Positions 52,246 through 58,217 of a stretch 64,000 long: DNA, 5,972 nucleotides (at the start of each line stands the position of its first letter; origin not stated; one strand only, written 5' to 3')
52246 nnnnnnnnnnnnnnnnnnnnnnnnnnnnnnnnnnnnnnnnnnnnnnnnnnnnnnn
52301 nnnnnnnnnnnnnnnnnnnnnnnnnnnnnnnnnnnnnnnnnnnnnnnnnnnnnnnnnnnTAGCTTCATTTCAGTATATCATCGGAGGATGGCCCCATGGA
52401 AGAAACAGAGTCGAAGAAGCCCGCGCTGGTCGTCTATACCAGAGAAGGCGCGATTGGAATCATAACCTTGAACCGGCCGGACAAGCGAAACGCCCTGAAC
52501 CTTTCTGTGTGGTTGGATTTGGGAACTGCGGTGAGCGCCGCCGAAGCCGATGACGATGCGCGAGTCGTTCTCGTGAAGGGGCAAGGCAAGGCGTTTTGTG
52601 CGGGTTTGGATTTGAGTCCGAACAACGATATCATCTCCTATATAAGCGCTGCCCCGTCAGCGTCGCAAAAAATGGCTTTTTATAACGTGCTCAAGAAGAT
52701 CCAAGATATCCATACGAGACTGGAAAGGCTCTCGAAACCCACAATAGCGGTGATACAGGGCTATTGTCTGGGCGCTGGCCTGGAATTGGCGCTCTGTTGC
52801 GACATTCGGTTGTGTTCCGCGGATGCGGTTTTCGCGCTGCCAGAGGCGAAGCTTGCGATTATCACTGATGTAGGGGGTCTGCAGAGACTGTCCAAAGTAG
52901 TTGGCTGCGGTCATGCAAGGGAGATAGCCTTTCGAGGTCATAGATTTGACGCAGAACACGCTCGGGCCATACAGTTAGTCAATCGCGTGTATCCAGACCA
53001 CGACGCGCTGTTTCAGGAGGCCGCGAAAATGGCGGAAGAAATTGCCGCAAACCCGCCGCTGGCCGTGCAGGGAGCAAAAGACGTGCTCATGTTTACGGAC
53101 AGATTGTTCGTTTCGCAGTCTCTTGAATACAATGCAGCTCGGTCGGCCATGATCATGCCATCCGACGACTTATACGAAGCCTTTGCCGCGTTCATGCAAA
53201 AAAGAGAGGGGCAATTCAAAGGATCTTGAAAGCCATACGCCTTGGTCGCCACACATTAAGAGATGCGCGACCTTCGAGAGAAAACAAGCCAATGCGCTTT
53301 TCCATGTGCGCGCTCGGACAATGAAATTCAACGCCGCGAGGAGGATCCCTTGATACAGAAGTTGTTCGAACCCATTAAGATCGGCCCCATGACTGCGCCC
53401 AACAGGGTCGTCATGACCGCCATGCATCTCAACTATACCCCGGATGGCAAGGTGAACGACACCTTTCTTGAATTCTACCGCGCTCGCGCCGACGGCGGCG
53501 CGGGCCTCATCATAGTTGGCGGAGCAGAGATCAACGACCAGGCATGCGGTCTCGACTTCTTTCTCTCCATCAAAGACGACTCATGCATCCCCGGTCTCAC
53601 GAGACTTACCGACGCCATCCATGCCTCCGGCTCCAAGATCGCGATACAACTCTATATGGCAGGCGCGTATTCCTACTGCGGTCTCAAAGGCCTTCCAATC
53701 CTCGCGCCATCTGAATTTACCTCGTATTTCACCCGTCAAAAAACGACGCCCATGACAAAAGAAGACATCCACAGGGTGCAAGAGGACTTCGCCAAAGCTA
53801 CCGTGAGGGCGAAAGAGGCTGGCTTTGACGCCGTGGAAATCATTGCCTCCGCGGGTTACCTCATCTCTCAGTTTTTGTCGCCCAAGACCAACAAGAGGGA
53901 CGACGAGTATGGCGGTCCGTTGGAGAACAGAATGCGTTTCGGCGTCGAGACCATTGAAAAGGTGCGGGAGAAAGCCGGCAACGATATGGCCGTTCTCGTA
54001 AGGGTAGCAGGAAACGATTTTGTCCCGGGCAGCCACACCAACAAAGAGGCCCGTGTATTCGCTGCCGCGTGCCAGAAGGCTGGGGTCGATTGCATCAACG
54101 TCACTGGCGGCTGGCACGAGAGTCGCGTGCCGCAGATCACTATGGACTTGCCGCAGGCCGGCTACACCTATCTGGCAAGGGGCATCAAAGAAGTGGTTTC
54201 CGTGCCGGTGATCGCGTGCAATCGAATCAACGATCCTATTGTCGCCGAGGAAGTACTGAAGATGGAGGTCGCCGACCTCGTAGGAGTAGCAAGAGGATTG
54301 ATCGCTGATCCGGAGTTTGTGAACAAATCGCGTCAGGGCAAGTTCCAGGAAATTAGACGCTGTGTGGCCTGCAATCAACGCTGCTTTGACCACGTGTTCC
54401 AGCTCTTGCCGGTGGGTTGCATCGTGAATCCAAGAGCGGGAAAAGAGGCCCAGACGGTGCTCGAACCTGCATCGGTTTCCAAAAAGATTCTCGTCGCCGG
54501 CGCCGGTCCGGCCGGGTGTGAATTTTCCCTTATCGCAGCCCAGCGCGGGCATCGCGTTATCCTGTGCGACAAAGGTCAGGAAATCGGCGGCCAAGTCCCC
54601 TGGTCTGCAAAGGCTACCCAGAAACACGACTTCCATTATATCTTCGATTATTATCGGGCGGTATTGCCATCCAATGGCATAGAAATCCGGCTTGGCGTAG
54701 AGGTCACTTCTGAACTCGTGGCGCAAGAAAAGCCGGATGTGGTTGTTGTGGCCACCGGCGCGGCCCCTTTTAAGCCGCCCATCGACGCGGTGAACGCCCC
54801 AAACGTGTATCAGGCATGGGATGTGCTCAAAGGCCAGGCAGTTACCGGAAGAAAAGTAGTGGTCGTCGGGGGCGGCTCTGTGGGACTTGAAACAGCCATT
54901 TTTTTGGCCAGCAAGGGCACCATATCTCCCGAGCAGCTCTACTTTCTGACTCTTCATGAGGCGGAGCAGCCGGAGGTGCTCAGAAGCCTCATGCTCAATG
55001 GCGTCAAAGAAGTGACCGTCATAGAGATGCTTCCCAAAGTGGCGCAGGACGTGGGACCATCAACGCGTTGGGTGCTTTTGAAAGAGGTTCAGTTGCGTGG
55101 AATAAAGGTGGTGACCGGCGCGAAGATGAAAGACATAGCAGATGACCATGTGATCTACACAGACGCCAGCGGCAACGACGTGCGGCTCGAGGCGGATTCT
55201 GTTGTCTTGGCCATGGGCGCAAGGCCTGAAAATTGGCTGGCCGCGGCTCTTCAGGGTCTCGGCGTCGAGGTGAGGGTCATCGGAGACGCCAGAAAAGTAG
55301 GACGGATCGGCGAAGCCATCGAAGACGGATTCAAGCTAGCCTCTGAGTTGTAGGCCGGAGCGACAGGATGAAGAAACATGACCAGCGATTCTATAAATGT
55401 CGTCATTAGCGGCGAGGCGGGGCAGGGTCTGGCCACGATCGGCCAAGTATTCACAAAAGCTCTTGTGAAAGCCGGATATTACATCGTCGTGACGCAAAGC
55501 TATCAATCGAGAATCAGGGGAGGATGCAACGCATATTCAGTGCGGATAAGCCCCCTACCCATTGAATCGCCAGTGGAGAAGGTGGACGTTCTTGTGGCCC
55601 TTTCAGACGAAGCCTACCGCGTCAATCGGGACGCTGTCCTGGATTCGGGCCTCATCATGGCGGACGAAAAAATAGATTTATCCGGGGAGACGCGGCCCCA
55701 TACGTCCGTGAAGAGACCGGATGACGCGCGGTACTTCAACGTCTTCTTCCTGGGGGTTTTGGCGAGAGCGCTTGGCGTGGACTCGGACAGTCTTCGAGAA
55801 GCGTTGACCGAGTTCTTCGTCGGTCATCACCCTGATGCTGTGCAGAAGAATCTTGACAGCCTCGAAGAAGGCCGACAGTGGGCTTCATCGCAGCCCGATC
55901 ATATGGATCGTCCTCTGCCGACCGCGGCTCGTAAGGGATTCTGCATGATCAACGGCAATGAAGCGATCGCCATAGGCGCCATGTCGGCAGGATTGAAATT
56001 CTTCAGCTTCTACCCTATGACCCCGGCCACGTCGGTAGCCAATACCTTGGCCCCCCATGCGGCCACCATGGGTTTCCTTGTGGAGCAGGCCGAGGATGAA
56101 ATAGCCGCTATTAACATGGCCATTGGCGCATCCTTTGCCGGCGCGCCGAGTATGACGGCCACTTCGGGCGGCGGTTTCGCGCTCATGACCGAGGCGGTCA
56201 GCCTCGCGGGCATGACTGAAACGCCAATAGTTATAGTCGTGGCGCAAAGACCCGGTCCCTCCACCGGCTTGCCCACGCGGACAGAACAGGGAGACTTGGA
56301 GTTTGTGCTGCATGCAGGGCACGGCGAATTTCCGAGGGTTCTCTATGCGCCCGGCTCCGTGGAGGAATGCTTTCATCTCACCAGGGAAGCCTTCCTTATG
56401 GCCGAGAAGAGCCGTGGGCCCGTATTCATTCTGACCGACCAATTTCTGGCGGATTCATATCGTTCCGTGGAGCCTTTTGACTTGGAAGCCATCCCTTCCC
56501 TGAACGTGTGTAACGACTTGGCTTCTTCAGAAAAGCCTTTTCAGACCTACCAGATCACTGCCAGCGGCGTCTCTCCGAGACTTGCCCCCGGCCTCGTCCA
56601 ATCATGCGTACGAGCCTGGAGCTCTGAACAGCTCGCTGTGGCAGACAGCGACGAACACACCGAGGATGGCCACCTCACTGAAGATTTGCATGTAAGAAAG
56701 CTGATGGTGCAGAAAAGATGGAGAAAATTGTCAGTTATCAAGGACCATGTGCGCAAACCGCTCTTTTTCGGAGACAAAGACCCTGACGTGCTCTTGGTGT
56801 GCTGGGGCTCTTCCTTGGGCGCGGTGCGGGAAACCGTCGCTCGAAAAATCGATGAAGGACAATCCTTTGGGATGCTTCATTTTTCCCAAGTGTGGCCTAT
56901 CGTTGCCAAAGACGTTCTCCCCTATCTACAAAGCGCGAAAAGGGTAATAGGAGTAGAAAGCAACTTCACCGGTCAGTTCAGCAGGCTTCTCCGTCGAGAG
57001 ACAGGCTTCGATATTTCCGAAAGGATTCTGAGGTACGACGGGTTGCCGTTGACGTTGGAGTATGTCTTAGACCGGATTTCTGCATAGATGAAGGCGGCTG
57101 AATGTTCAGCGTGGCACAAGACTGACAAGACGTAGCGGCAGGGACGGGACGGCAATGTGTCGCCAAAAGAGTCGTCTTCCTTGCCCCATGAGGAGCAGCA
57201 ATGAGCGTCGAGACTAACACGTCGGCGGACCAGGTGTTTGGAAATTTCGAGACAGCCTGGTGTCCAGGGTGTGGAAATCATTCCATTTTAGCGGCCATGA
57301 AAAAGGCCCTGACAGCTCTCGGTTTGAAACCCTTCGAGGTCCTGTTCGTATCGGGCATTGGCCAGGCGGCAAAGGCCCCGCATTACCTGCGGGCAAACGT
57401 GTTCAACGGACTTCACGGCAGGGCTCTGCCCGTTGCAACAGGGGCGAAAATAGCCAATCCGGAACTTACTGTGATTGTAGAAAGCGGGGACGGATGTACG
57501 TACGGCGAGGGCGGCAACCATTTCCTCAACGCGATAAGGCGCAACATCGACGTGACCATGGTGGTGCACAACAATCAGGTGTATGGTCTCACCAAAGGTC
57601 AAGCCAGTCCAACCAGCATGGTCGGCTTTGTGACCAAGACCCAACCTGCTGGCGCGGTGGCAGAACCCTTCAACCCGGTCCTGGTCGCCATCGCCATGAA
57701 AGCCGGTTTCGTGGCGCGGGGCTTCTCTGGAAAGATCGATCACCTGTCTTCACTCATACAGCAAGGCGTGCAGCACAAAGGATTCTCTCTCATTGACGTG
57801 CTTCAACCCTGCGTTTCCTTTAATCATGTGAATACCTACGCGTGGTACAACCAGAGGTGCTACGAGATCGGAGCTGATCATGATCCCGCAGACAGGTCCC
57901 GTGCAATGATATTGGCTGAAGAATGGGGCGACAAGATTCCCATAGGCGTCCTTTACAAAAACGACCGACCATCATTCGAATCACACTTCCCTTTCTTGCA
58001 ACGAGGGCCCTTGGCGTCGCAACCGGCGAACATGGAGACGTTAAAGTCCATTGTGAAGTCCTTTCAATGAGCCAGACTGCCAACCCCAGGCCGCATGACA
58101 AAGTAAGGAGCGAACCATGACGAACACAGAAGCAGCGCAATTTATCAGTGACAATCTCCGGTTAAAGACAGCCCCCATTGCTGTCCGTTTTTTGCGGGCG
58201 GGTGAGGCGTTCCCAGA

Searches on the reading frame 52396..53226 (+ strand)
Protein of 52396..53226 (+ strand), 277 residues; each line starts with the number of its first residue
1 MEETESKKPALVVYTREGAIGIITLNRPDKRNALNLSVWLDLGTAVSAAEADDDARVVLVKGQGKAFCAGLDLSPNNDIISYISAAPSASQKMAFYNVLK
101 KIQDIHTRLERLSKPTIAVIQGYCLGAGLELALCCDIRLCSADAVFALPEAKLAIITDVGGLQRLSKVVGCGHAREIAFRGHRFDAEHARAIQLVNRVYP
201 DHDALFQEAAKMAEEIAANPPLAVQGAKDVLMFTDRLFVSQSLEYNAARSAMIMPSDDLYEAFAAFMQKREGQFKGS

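Call 16: search_protein_families(library=ncbifam, proteins=[window:52396-53226:+], max_evalue=0.00001)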
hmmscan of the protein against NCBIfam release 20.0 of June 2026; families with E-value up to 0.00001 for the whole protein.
window:52396-53226:+ (277 aa): 73 families (the best 25 are shown)
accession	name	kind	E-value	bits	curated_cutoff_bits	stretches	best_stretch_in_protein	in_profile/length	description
NF004794.0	PRK06142.1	equivalog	2.3e-81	273.4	308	1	15-276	11-272/273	crotonase/enoyl-CoA hydratase family protein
NF004781.0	PRK06127.1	subfamily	2.1e-63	214.5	291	1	5-276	6-268/269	enoyl-CoA hydratase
NF051848.1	EnCoAHydtEchA19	equivalog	3.6e-59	200.4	400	1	15-276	5-257/258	enoyl-CoA hydratase EchA19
NF004475.0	PRK05809.1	subfamily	3.9e-55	187.1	394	1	12-275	6-258/260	short-chain-enoyl-CoA hydratase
NF006699.0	PRK09245.1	subfamily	2.2e-50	171.4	354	1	11-276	4-265/266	crotonase/enoyl-CoA hydratase family protein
NF005802.0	PRK07657.1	equivalog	2.3e-50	171.5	363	1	13-276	7-259/260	enoyl-CoA hydratase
NF005126.0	PRK06563.1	subfamily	1.4e-49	168.8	261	1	7-276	4-262/263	crotonase/enoyl-CoA hydratase family protein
NF007239.0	PRK09674.1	equivalog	3e-49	167.8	371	1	11-276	5-256/257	2,3-dehydroadipyl-CoA hydratase PaaF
NF006100.0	PRK08252.1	subfamily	1.8e-48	165.4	282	1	12-276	5-253/254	crotonase/enoyl-CoA hydratase family protein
NF004840.0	PRK06190.1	equivalog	3.5e-48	164.5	253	1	10-272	4-257/260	enoyl-CoA hydratase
NF006007.0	PRK08138.1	subfamily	3.9e-48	164.1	355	1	7-276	5-260/261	enoyl-CoA hydratase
NF005891.0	PRK07854.1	equivalog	1.3e-47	162.5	237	1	14-276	4-242/243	enoyl-CoA hydratase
NF005803.0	PRK07658.1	equivalog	2.1e-46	158.4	313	1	14-276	6-256/257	enoyl-CoA hydratase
NF004857.0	PRK06210.1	equivalog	5e-45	154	341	1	10-276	9-274/275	enoyl-CoA hydratase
NF005699.0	PRK07509.1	equivalog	2.2e-44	152.1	249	1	15-275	9-262/267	crotonase/enoyl-CoA hydratase family protein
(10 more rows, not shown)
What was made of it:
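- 52396..53229 (+): Crotonase-fold enoyl-CoA hydratase/isomerase (277 aa), 33 nt downstream. NCBIfam PRK06142 scores 273 bits (call 16).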

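Call 82: search_solved_structures(query=window:52396-53226:+, max_evalue=1e-25)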
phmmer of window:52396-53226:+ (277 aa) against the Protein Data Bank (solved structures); distinct sequences matched with E-value up to 1e-25: 68 (the best 60 are shown).
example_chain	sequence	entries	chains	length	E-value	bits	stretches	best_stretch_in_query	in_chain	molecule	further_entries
5zai_A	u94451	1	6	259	1.4e-51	178.9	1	15-276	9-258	3-hydroxypropionyl-coenzyme A dehydratase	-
8soy_A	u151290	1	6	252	4.7e-47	164.2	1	20-262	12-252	Enoyl-CoA hydratase EchA21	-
1dci_A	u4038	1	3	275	1.1e-45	159.7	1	22-272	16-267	DIENOYL-COA ISOMERASE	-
2vre_A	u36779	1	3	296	9.4e-44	153.3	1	20-271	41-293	DELTA(3,5)-DELTA(2,4)-DIENOYL-COA ISOMERASE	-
8sk6_A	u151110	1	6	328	1.1e-43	153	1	20-271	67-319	Delta(3,5)-Delta(2,4)-dienoyl-CoA isomerase, mitochondrial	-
9qwv_A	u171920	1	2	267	1.7e-40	142.6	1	10-276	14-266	Enoyl-CoA hydratase, mitochondrial, putative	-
4k2n_A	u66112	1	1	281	2.3e-38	135.7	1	12-274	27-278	Enoyl-CoA hydratase/carnithine racemase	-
2pbp_A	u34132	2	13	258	4.9e-38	134.6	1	14-276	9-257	Enoyl-CoA hydratase subunit I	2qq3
4jot_A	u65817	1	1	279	8.6e-38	133.8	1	18-237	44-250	Enoyl-CoA hydratase, putative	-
4fzw_A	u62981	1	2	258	3.9e-37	131.7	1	12-276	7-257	2,3-dehydroadipyl-CoA hydratase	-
5z7r_A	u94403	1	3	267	7.5e-37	130.7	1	12-271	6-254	Short-chain-enoyl-CoA hydratase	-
5xzd_A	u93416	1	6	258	2.6e-35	125.6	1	14-275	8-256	Enoyl-CoA hydratase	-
3kqf_A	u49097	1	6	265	5.9e-35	124.5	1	22-276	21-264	Enoyl-CoA hydratase/isomerase family protein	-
7eum_C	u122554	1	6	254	3e-34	122.2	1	14-268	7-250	Enoyl-CoA hydratase/isomerase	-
3h81_A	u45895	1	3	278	3e-34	122.2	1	12-274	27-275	enoyl-CoA hydratase echA8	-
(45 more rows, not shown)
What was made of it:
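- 52396..53229 (+): PDB top hits include 3-hydroxypropionyl-CoA dehydratase and delta3,5-delta2,4-dienoyl-CoA isomerase 1dci at E 1e-45 (call 82).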

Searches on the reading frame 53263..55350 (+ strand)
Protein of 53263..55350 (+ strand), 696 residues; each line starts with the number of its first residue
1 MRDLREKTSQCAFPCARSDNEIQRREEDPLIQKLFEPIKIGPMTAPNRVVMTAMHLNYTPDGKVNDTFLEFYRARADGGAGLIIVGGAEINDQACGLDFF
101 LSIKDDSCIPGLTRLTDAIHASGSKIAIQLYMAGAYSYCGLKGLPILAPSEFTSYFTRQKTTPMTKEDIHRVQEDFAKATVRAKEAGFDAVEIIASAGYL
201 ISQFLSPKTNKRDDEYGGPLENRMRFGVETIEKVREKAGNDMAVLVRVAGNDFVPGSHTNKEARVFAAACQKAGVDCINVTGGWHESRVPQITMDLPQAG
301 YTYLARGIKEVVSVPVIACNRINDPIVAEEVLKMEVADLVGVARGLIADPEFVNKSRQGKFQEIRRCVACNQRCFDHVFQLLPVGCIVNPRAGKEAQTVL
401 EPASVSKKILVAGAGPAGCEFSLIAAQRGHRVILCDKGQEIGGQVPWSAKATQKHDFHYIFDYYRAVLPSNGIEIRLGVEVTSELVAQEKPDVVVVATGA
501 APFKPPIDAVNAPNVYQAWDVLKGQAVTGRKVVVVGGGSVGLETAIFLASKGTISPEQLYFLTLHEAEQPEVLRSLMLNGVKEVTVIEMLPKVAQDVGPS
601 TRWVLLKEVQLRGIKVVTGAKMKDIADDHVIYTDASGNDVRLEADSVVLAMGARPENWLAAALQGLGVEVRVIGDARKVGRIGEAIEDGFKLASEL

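Call 16: search_protein_families(library=ncbifam, proteins=[window:53263-55350:+], max_evalue=0.00001)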
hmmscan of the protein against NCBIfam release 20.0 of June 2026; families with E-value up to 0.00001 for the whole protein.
window:53263-55350:+ (696 aa): 41 families (the best 25 are shown)
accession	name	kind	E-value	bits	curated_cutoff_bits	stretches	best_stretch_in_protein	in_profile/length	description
NF041087.1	bile_acid_BaiCD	equivalog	1.2e-151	506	825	2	32-552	2-526/642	bile acid Fe-S flavoenzyme BaiCD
TIGR03997.1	mycofact_OYE_2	equivalog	1.1e-148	496.5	793.15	2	33-552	1-527/645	mycofactocin system FadH/OYE family oxidoreductase 2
NF045599.1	bili_reduct_long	exception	1.6e-134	449.5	750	2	34-553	1-528/641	bilirubin reductase, long form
TIGR03996.1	mycofact_OYE_1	hypoth_equivalog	1.2e-64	219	627.9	1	34-553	2-524/633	mycofactocin system FadH/OYE family oxidoreductase 1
NF010047.0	PRK13523.1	equivalog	2.2e-64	217.6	431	1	32-365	3-329/339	NADPH dehydrogenase NamA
NF045592.1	bili_reduct_N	equivalog_domain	2.4e-61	207.9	425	1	33-389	1-363/363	bilirubin reductase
NF006101.0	PRK08255.1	equivalog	1.1e-52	179.2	1078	1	27-353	392-727/768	bifunctional salicylyl-CoA 5-hydroxylase/oxidoreductase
NF007899.0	PRK10605.1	subfamily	3.6e-37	128.5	403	1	32-249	4-236/365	N-ethylmaleimide reductase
NF009410.0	PRK12771.1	subfamily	8.1e-17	61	516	1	369-664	100-391/566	NAD(P)-binding protein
TIGR01350.1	lipoamide_DH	equivalog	5.6e-16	58.3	408.8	1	479-552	119-193/461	dihydrolipoyl dehydrogenase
NF003437.0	PRK04965.1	equivalog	3.8e-12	45.9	392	0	492-552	101-164/378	NADH:flavorubredoxin reductase NorW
TIGR02053.1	MerA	equivalog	5.7e-12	45.4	454.45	0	490-552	129-190/465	mercury(II) reductase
NF003585.0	PRK05249.1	equivalog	5.7e-12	45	465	0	479-549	127-196/464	Si-specific NAD(P)(+) transhydrogenase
NF004943.0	PRK06292.2-1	equivalog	1.5e-10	40.5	432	0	488-553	129-195/456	dihydrolipoyl dehydrogenase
NF004991.0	PRK06370.1-3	subfamily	7.8e-10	37.9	620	0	494-581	168-258/509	FAD-containing oxidoreductase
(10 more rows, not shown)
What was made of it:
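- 53263..55353 (+): FadH-type Fe-S flavoenzyme (OYE FMN domain plus FAD/NAD(P) domain, 696 aa), 33 nt further downstream. NCBIfam BaiCD and mycofactocin-OYE hits are below their cutoffs (call 16).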

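Call 81: search_solved_structures(query=window:53263-55350:+, max_evalue=1e-20)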
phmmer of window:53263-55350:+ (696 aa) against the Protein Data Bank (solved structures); distinct sequences matched with E-value up to 1e-20: 114 (the best 60 are shown).
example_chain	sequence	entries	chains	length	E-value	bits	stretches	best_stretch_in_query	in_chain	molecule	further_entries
1ps9_A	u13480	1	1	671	3.1e-122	412.4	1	33-694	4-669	2,4-dienoyl-CoA reductase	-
6qkg_A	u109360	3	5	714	1.2e-102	347.7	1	31-552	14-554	NCR A | NCR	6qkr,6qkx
1djq_A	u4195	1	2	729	4.3e-54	187.3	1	28-501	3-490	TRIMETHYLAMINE DEHYDROGENASE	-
1djn_A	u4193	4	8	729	5.1e-54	187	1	28-501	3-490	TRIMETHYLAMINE DEHYDROGENASE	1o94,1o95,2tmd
6l6j_A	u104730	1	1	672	1.4e-51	178.9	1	28-535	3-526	Oxidored_FMN domain-containing protein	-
3k30_A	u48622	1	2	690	1.8e-51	178.6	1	33-588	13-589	Histamine dehydrogenase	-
6de6_A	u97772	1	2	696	4.6e-50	173.9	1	32-499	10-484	Histamine dehydrogenase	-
1z41_A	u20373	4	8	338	1.8e-47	165.4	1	31-357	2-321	Probable NADH-dependent flavin oxidoreductase yqjM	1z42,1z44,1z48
8pun_A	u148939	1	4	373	2.6e-44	154.9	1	33-352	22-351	NADPH dehydrogenase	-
9iuv_A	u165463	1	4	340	3.3e-42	148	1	33-352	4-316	NADPH dehydrogenase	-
3gr7_A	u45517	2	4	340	4.8e-42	147.4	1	33-352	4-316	NADPH dehydrogenase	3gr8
3krz_A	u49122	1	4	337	2e-41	145.4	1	34-354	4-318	NADH:flavin oxidoreductase/NADH oxidase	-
3kru_A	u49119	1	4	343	2e-41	145.4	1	34-354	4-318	NADH:flavin oxidoreductase/NADH oxidase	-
8x0j_A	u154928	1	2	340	4.2e-39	137.7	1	33-352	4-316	NADPH dehydrogenase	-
5ogt_A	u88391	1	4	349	1.4e-38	136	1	34-355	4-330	Chromate reductase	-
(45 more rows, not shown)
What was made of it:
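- In this subfamily the co-directional neighbours 33 nt apart are CoA-ester enzymes resembling the dienoyl-CoA isomerase/reductase pair of unsaturated fatty-acid oxidation (calls 81, 82). The crotonase has dienoyl-CoA isomerase among its top hits (calls 81, 82).
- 53263..55353 (+): 2-naphthoyl-CoA reductase 6qkg E 1e-102 (call 81).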

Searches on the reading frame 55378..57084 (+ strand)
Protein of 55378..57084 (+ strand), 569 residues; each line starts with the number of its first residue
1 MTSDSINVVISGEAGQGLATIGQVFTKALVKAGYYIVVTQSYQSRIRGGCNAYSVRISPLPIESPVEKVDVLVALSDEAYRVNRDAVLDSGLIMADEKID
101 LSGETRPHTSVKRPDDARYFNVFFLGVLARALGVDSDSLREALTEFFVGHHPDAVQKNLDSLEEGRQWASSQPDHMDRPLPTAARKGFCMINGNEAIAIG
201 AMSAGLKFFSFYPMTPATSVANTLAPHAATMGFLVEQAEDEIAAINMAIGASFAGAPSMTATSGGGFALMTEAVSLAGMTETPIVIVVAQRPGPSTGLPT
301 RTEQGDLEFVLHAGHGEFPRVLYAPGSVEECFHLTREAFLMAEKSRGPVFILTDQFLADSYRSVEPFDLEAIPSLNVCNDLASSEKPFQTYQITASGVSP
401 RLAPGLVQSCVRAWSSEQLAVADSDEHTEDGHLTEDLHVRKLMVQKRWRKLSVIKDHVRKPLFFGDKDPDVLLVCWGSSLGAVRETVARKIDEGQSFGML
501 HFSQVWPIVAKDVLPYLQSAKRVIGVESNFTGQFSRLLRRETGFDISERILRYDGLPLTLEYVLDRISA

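Call 16: search_protein_families(library=ncbifam, proteins=[window:55378-57084:+], max_evalue=0.00001)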
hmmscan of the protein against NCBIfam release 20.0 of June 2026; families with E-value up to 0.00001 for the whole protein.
window:55378-57084:+ (569 aa): 21 families
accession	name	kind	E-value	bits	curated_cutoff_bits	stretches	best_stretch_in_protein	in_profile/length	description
TIGR03710.1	OAFO_sf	subfamily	4e-183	610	482.75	1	6-567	2-561/561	2-oxoacid:acceptor oxidoreductase subunit alpha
NF041170.1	Oxoac_fdxalpha_Archa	equivalog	5.3e-118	395.1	800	2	114-566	163-618/636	2-oxoacid:ferredoxin oxidoreductase subunit alpha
NF006412.0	PRK08659.1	equivalog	3.1e-73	247.1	411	1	189-567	6-373/378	2-oxoacid:acceptor oxidoreductase subunit alpha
NF007206.0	PRK09627.1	equivalog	1.1e-57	195.6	579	1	191-567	6-372/375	2-oxoglutarate synthase subunit alpha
NF005507.0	PRK07119.1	subfamily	7.9e-49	166.3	399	1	189-365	5-181/352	3-methyl-2-oxobutanoate dehydrogenase subunit VorB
NF040682.1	PorA_Arch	equivalog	2.3e-20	72.9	550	1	190-291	5-108/387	pyruvate synthase subunit PorA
NF006233.0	PRK08367.1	equivalog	3.5e-15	55.8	625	1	190-291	6-109/394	pyruvate ferredoxin oxidoreductase subunit alpha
TIGR03336.1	IOR_alpha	equivalog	8.6e-15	54.1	650.9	1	191-353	5-161/595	indolepyruvate ferredoxin oxidoreductase subunit alpha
NF006232.0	PRK08366.1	equivalog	8.4e-14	51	646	1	190-291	9-112/394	2-ketoisovalerate ferredoxin oxidoreductase subunit alpha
NF045764.1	PhenlGlyoxDHPadG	equivalog_domain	6.3e-12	44.7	700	1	190-292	4-108/398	NADH-dependent phenylglyoxylate dehydrogenase subunit alpha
NF007201.0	PRK09622.1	equivalog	7.7e-12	44.8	590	1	192-365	14-186/405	2-oxoacid:ferredoxin oxidoreductase subunit alpha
NF006323.0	PRK08537.1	equivalog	5.9e-11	42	235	1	8-103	5-102/181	2-oxoacid:ferredoxin oxidoreductase subunit gamma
NF005324.0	PRK06853.1-4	equivalog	2.7e-08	33.9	222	0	116-172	136-192/196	indolepyruvate oxidoreductase subunit beta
TIGR02176.1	pyruv_ox_red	equivalog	9.6e-08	30.3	911.35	0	189-374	2-189/1167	pyruvate:ferredoxin (flavodoxin) oxidoreductase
NF005322.0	PRK06853.1-2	equivalog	1.3e-07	31.6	237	0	1-82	1-85/197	indolepyruvate oxidoreductase subunit beta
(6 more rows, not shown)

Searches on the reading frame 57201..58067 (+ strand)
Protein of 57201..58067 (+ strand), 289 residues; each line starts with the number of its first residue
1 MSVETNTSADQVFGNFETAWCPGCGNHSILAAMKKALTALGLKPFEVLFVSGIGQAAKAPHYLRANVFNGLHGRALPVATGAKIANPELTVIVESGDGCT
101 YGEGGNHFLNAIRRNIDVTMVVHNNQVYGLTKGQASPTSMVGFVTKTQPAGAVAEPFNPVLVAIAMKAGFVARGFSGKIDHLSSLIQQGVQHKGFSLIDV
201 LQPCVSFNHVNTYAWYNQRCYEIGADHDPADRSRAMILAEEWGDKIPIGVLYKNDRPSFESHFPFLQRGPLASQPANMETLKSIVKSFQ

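Call 16: search_protein_families(library=ncbifam, proteins=[window:57201-58067:+], max_evalue=0.00001)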
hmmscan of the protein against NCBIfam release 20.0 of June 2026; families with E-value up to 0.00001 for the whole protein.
window:57201-58067:+ (289 aa): 21 families
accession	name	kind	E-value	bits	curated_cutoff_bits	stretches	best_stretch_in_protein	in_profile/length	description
NF008821.0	PRK11869.1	equivalog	3e-111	370.9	438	1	13-287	9-283/286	2-oxoacid ferredoxin oxidoreductase subunit beta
TIGR02177.1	PorB_KorB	subfamily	4.2e-109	364.5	261.9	1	19-284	2-277/286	2-oxoacid:acceptor oxidoreductase, beta subunit, pyruvate/2-ketoisovalerate family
NF008820.0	PRK11866.1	equivalog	4.5e-108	361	402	1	15-284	12-283/287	2-oxoacid ferredoxin oxidoreductase subunit beta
NF041171.1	Oxoac_fdxbeta_Archa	equivalog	2.4e-87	293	423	1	19-277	4-274/296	2-oxoacid:ferredoxin oxidoreductase subunit beta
NF007207.0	PRK09628.1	equivalog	2e-50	171.9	364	1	16-255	14-253/277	2-oxoglutarate ferredoxin oxidoreductase subunit beta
TIGR03336.1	IOR_alpha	equivalog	2.9e-09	35.8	650.9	1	19-212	357-539/595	indolepyruvate ferredoxin oxidoreductase subunit alpha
NF004772.0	PRK06112.1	subfamily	7.9e-09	34.4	673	1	70-213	438-570/578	acetolactate synthase catalytic subunit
NF004813.0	PRK06163.1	equivalog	1.8e-08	34.3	240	1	70-148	57-136/202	hypothetical protein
NF008819.1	PRK11865.1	equivalog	2.1e-08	33.8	405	1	19-206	19-214/300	pyruvate synthase subunit PorB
NF005760.0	PRK07586.1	equivalog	2.4e-08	33.4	363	1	66-200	381-512/514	acetolactate synthase large subunit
NF008818.0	PRK11864.1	subfamily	2.6e-08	33.4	405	1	18-205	18-209/300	3-methyl-2-oxobutanoate dehydrogenase subunit beta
NF006052.0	PRK08199.1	subfamily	4.3e-08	31.9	539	1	70-129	415-473/559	thiamine pyrophosphate protein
NF005713.0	PRK07525.1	subfamily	5.5e-08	31.7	620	1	59-133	425-497/592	sulfoacetaldehyde acetyltransferase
NF006203.0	PRK08327.1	equivalog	1.7e-07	30.2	456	1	57-135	420-498/571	thiamine pyrophosphate-requiring protein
TIGR03457.1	sulphoacet_xsc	equivalog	3.9e-07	28.8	676.4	1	59-134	420-493/579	sulfoacetaldehyde acetyltransferase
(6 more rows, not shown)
